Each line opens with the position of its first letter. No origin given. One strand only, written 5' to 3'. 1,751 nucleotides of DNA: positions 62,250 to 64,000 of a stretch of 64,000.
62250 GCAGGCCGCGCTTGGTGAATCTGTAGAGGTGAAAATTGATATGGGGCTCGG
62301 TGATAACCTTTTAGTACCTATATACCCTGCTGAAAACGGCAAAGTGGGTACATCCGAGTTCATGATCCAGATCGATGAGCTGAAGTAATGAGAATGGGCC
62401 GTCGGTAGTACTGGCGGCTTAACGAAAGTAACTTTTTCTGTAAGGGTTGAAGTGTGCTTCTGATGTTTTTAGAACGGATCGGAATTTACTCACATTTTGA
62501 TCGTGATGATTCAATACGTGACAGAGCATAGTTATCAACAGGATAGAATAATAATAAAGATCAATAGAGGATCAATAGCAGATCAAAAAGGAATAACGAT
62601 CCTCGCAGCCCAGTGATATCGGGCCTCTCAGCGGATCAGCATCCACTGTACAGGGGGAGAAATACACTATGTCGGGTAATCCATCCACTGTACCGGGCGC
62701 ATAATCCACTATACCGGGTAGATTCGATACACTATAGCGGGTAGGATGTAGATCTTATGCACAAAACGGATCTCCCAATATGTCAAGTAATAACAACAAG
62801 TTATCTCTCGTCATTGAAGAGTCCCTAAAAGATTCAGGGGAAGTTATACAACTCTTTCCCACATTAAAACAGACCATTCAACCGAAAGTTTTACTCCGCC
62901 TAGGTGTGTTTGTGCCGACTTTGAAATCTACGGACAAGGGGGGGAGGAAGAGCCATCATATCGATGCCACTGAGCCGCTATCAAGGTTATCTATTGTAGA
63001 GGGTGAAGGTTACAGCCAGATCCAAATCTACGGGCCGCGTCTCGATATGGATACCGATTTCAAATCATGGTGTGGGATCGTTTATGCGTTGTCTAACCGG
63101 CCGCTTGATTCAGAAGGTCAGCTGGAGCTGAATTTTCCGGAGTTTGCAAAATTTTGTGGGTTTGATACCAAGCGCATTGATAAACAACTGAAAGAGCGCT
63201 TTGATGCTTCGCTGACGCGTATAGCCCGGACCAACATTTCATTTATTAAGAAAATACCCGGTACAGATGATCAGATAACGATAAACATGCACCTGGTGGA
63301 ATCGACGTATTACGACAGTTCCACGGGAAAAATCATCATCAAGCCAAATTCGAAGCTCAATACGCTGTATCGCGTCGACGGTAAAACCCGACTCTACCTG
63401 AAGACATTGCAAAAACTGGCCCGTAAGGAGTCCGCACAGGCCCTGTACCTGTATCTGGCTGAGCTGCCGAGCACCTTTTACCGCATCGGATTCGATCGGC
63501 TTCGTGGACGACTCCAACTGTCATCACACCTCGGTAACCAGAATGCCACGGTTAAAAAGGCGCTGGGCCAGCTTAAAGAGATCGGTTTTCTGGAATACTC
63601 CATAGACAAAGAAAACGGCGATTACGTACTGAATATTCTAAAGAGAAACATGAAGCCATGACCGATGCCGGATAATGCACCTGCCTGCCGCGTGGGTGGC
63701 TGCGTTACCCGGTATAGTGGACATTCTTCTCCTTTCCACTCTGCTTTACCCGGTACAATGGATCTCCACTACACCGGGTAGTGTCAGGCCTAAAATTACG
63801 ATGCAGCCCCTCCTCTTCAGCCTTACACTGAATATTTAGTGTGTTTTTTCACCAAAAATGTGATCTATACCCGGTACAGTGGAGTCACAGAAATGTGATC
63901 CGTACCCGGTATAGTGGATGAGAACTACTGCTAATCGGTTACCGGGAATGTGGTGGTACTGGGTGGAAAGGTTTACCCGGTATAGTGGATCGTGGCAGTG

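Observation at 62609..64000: P1/RepFIB-like iteron replicon at the window edge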

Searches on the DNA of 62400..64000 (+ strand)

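Call 6: search_dna_similar(query=window:62400-64000:+, collection=plasmids, mode=near, max_rows=25)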
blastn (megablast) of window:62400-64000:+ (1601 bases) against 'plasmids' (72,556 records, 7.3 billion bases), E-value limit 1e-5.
Records with a match: 349; places in all: 399; records where one place covers at least 80% of the query: 277.
Best place of each record, by identity: >=99% 218; 95-99% 2; 90-95% 1; 80-90% 128.
By first word of the organism name: Escherichia 190; Salmonella 78; Citrobacter 29; Klebsiella 26; Enterobacter 15; Leclercia 4; Morganella 2; Shigella 2; Pantoea 2; Enterobacteriaceae 1.
By predicted mobility (MOB-suite, as given by PLSDB): conjugative 274; mobilizable 38; non-mobilizable 37.
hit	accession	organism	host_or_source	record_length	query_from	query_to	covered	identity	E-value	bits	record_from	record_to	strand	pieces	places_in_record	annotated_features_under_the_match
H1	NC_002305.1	Salmonella enterica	-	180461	1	1601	100%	100.0%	0e+0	2957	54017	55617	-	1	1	RepB family plasmid replication initiator protein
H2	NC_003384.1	Salmonella enterica subsp. enterica serovar Typhi str. CT18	-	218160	1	1601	100%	100.0%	0e+0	2957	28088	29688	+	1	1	RepB family plasmid replication initiator protein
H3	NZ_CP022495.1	Salmonella enterica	-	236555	1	1601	100%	100.0%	0e+0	2957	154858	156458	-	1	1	RepB family plasmid replication initiator protein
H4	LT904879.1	Salmonella enterica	Homo sapiens,not known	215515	1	1601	100%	100.0%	0e+0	2957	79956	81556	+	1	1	none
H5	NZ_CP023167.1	Salmonella enterica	Wet market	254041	1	1601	100%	100.0%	0e+0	2957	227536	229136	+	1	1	RepB family plasmid replication initiator protein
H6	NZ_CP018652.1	Salmonella enterica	human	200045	1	1601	100%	100.0%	0e+0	2957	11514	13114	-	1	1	RepB family plasmid replication initiator protein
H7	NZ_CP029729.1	Citrobacter sp. CRE-46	-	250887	1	1601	100%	100.0%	0e+0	2957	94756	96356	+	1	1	RepB family plasmid replication initiator protein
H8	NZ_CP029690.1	Escherichia coli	Homo sapiens,feces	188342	1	1601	100%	100.0%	0e+0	2957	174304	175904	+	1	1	RepB family plasmid replication initiator protein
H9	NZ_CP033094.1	Escherichia coli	pig feces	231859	1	1601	100%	100.0%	0e+0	2957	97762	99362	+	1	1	RepB family plasmid replication initiator protein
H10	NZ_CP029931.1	Salmonella enterica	-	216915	1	1601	100%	100.0%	0e+0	2957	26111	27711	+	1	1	RepB family plasmid replication initiator protein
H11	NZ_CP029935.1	Salmonella enterica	-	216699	1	1601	100%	100.0%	0e+0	2957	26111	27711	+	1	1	RepB family plasmid replication initiator protein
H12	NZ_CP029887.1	Salmonella enterica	-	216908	1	1601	100%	100.0%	0e+0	2957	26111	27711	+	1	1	RepB family plasmid replication initiator protein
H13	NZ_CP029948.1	Salmonella enterica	-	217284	1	1601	100%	100.0%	0e+0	2957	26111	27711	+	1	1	RepB family plasmid replication initiator protein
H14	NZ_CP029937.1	Salmonella enterica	-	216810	1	1601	100%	100.0%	0e+0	2957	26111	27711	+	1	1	RepB family plasmid replication initiator protein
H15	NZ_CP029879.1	Salmonella enterica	-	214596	1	1601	100%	100.0%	0e+0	2957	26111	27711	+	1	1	RepB family plasmid replication initiator protein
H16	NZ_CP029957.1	Salmonella enterica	-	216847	1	1601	100%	100.0%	0e+0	2957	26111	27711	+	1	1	RepB family plasmid replication initiator protein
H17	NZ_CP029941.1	Salmonella enterica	-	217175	1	1601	100%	100.0%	0e+0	2957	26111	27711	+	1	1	RepB family plasmid replication initiator protein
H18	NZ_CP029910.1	Salmonella enterica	-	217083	1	1601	100%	100.0%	0e+0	2957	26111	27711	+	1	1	RepB family plasmid replication initiator protein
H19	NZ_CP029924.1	Salmonella enterica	-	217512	1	1601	100%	100.0%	0e+0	2957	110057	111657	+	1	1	RepB family plasmid replication initiator protein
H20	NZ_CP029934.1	Salmonella enterica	-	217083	1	1601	100%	100.0%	0e+0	2957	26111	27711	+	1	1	RepB family plasmid replication initiator protein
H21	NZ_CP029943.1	Salmonella enterica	-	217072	1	1601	100%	100.0%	0e+0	2957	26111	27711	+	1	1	RepB family plasmid replication initiator protein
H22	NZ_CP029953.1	Salmonella enterica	-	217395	1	1601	100%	100.0%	0e+0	2957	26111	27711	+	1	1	RepB family plasmid replication initiator protein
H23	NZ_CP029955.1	Salmonella enterica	-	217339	1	1601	100%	100.0%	0e+0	2957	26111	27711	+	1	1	RepB family plasmid replication initiator protein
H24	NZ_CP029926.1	Salmonella enterica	-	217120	1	1601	100%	100.0%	0e+0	2957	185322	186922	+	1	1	RepB family plasmid replication initiator protein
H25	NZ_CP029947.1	Salmonella enterica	-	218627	1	1601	100%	100.0%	0e+0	2957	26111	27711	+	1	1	RepB family plasmid replication initiator protein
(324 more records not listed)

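Call 7: get_annotated_region(hit=H1, flank=6000)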
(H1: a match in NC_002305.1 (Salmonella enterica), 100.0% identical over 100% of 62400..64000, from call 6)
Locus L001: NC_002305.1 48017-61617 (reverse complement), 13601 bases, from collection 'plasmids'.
description: Salmonella enterica subsp. enterica serovar Typhi plasmid R27, complete sequence
organism: Salmonella enterica (NCBI taxid 90370)
taxonomy: Bacteria; Pseudomonadota; Gammaproteobacteria; Enterobacterales; Enterobacteriaceae; Salmonella; Salmonella enterica
host: -; source: -; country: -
typing (MOB-suite, as given by PLSDB): conjugative; replicon IncFIA; relaxase MOBH; mating-pair formation MPF_F
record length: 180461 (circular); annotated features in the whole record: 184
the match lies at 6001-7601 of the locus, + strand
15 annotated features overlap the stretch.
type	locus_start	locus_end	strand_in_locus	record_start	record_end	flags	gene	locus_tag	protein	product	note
CDS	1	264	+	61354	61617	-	-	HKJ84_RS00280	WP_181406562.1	hypothetical protein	-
CDS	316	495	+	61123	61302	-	-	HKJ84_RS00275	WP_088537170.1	hypothetical protein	-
CDS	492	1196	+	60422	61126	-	-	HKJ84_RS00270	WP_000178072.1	hypothetical protein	-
CDS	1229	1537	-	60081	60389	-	-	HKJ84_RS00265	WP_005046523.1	hypothetical protein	-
CDS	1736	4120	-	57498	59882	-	-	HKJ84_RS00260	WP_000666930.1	Ig-like domain-containing protein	-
CDS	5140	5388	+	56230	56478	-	-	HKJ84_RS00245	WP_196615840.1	hypothetical protein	-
CDS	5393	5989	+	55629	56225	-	-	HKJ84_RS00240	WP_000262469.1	Ig-like domain-containing protein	-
CDS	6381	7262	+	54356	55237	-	-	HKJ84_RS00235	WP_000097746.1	RepB family plasmid replication initiator protein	GO:0006270 - DNA replication initiation [Evidence IEA]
CDS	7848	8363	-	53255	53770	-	-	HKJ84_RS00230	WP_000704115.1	hypothetical protein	-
CDS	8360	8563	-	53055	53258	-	-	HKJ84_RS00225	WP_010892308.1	hypothetical protein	-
CDS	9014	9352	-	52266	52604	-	-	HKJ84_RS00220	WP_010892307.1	hypothetical protein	-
CDS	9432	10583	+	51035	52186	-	-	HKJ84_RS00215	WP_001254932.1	IS30-like element IS30 family transposase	GO:0006313 - DNA transposition [Evidence IEA]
CDS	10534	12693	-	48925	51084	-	-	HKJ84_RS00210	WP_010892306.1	Ig-like domain-containing protein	-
CDS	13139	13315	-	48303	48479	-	-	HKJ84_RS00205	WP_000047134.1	hypothetical protein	-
CDS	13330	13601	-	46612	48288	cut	-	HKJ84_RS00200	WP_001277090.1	DUF4942 domain-containing protein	-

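Call 8: get_annotated_region(hit=H2, flank=6000)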
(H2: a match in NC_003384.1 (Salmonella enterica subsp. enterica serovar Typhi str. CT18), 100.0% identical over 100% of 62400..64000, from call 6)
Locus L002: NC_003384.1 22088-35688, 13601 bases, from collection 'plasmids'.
description: Salmonella enterica subsp. enterica serovar Typhi str. CT18 plasmid pHCM1, complete sequence
organism: Salmonella enterica subsp. enterica serovar Typhi str. CT18 (NCBI taxid 220341)
taxonomy: Bacteria; Pseudomonadota; Gammaproteobacteria; Enterobacterales; Enterobacteriaceae; Salmonella; Salmonella enterica; Salmonella enterica subsp. enterica serovar Typhi str. CT18
host: -; source: -; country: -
typing (MOB-suite, as given by PLSDB): conjugative; replicon IncFIA,IncQ1; relaxase MOBH; mating-pair formation MPF_F
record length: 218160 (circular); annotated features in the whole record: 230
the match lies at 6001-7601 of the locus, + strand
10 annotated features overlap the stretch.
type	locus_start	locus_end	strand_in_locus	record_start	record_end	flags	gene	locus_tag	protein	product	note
CDS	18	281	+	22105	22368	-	-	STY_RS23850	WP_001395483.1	hypothetical protein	-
CDS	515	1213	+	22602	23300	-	-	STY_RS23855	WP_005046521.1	hypothetical protein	-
CDS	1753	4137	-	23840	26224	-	-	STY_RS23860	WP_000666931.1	Ig-like domain-containing protein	-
CDS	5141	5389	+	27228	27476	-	-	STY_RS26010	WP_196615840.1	hypothetical protein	-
CDS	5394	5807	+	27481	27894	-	-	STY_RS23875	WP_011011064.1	Ig-like domain-containing protein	-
CDS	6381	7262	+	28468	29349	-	-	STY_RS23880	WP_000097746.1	RepB family plasmid replication initiator protein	GO:0006270 - DNA replication initiation [Evidence IEA]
CDS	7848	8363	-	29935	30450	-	-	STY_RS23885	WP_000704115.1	hypothetical protein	-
CDS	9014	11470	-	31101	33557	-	-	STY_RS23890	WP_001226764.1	Ig-like domain-containing protein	-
CDS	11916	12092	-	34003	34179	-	-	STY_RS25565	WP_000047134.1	hypothetical protein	-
CDS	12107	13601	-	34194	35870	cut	-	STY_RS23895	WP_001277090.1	DUF4942 domain-containing protein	-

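Call 34: search_dna_similar(query=window:62780-63661:+, collection=plasmids, mode=near, rows=spread, max_rows=60)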
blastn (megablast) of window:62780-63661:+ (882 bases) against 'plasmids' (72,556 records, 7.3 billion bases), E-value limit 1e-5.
Records with a match: 345; places in all: 346; records where one place covers at least 80% of the query: 342.
Best place of each record, by identity: >=99% 218; 95-99% 2; 90-95% 1; 80-90% 124.
By first word of the organism name: Escherichia 186; Salmonella 78; Citrobacter 29; Klebsiella 26; Enterobacter 15; Leclercia 4; Morganella 2; Shigella 2; Pantoea 2; Enterobacteriaceae 1.
By predicted mobility (MOB-suite, as given by PLSDB): conjugative 274; non-mobilizable 36; mobilizable 35.
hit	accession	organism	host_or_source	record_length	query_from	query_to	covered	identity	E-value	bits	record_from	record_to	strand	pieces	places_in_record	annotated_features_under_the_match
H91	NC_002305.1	Salmonella enterica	-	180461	1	882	100%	100.0%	0e+0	1629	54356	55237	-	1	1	RepB family plasmid replication initiator protein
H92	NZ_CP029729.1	Citrobacter sp. CRE-46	-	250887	1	882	100%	100.0%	0e+0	1629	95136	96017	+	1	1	RepB family plasmid replication initiator protein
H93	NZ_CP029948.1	Salmonella enterica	-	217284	1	882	100%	100.0%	0e+0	1629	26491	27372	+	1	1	RepB family plasmid replication initiator protein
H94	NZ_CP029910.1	Salmonella enterica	-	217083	1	882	100%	100.0%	0e+0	1629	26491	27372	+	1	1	RepB family plasmid replication initiator protein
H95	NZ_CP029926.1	Salmonella enterica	-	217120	1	882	100%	100.0%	0e+0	1629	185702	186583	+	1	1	RepB family plasmid replication initiator protein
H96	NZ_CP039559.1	Salmonella enterica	Homo sapiens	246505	1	882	100%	100.0%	0e+0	1629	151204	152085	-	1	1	RepB family plasmid replication initiator protein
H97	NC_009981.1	Salmonella enterica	-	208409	1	882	100%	100.0%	0e+0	1629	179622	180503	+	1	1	RepB family plasmid replication initiator protein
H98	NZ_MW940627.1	Citrobacter sp.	-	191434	1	882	100%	100.0%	0e+0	1629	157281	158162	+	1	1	RepB family plasmid replication initiator protein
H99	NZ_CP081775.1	Escherichia coli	-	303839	1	882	100%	100.0%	0e+0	1629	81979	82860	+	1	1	RepB family plasmid replication initiator protein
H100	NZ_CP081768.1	Escherichia coli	-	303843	1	882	100%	100.0%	0e+0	1629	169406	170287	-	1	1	RepB family plasmid replication initiator protein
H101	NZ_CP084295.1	Citrobacter werkmanii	a feces sample of chicken origin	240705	1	882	100%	100.0%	0e+0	1629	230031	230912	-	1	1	RepB family plasmid replication initiator protein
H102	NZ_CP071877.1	Enterobacter hormaechei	swine,genomic assembly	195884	1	882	100%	100.0%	0e+0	1629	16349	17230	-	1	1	RepB family plasmid replication initiator protein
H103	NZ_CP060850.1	Salmonella enterica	Homo sapiens,feces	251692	1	882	100%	100.0%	0e+0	1629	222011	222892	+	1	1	RepB family plasmid replication initiator protein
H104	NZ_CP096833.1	Escherichia coli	cecum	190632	1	882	100%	100.0%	0e+0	1629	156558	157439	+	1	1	RepB family plasmid replication initiator protein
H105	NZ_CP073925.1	Escherichia coli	Poultry,pure culture,Cloacal sample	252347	1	882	100%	100.0%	0e+0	1629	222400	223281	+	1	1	RepB family plasmid replication initiator protein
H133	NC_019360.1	Citrobacter freundii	-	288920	1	882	100%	89.1%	0e+0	1098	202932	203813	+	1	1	RepB family plasmid replication initiator protein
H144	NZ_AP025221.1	Escherichia coli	Homo sapiens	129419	1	882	100%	88.1%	0e+0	1048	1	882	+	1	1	RepB family plasmid replication initiator protein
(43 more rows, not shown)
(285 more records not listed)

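Call 46: get_annotated_region(hit=H133, flank=1500)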
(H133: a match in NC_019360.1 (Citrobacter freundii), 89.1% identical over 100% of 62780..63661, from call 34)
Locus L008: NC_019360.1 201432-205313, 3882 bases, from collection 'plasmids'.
description: Citrobacter freundii plasmid pNDM-CIT, complete sequence
organism: Citrobacter freundii (NCBI taxid 546)
taxonomy: Bacteria; Pseudomonadota; Gammaproteobacteria; Enterobacterales; Enterobacteriaceae; Citrobacter; Citrobacter freundii
host: -; source: -; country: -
typing (MOB-suite, as given by PLSDB): conjugative; replicon IncHI1A,rep_cluster_1254; relaxase MOBH; mating-pair formation MPF_F
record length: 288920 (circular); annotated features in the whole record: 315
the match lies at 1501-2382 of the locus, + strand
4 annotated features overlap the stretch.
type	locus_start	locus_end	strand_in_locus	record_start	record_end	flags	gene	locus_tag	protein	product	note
CDS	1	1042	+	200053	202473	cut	-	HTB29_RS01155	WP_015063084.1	Ig-like domain-containing protein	-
CDS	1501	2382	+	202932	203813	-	-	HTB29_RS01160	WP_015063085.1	RepB family plasmid replication initiator protein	GO:0006270 - DNA replication initiation [Evidence IEA]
CDS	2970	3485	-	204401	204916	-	-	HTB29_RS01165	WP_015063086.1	hypothetical protein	-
CDS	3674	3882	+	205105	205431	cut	-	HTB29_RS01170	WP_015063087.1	hypothetical protein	-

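Call 59: get_annotated_region(hit=H144, flank=1200)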
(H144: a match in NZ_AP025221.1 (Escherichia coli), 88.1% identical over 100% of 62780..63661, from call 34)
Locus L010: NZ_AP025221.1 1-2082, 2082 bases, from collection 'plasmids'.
description: Escherichia coli strain 2017.11.01CC plasmid p20171101CC-1, complete sequence
organism: Escherichia coli (NCBI taxid 562)
taxonomy: Bacteria; Pseudomonadota; Gammaproteobacteria; Enterobacterales; Enterobacteriaceae; Escherichia; Escherichia coli
host: -; source: Homo sapiens; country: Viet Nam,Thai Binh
typing (MOB-suite, as given by PLSDB): mobilizable; replicon IncHI1B,IncHI1B; relaxase MOBH
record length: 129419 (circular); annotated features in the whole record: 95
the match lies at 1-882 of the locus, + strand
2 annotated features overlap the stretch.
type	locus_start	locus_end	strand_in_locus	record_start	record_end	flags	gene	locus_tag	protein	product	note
CDS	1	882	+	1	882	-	-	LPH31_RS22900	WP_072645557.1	RepB family plasmid replication initiator protein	GO:0006270 - DNA replication initiation [Evidence IEA]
CDS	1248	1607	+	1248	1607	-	-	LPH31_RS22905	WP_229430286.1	hypothetical protein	-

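Call 69: search_rna_families(source=L002, start=5800, end=8000, threshold=evalue, max_evalue=1)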
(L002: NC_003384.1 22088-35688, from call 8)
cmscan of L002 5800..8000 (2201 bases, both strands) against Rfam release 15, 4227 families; matches with E-value up to 1: 1.
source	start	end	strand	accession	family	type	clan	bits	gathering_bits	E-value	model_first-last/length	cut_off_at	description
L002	7416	7514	-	RF01730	Termite-leu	Cis-reg;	-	19.6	51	0.48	1-78/78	no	Termite-leu RNA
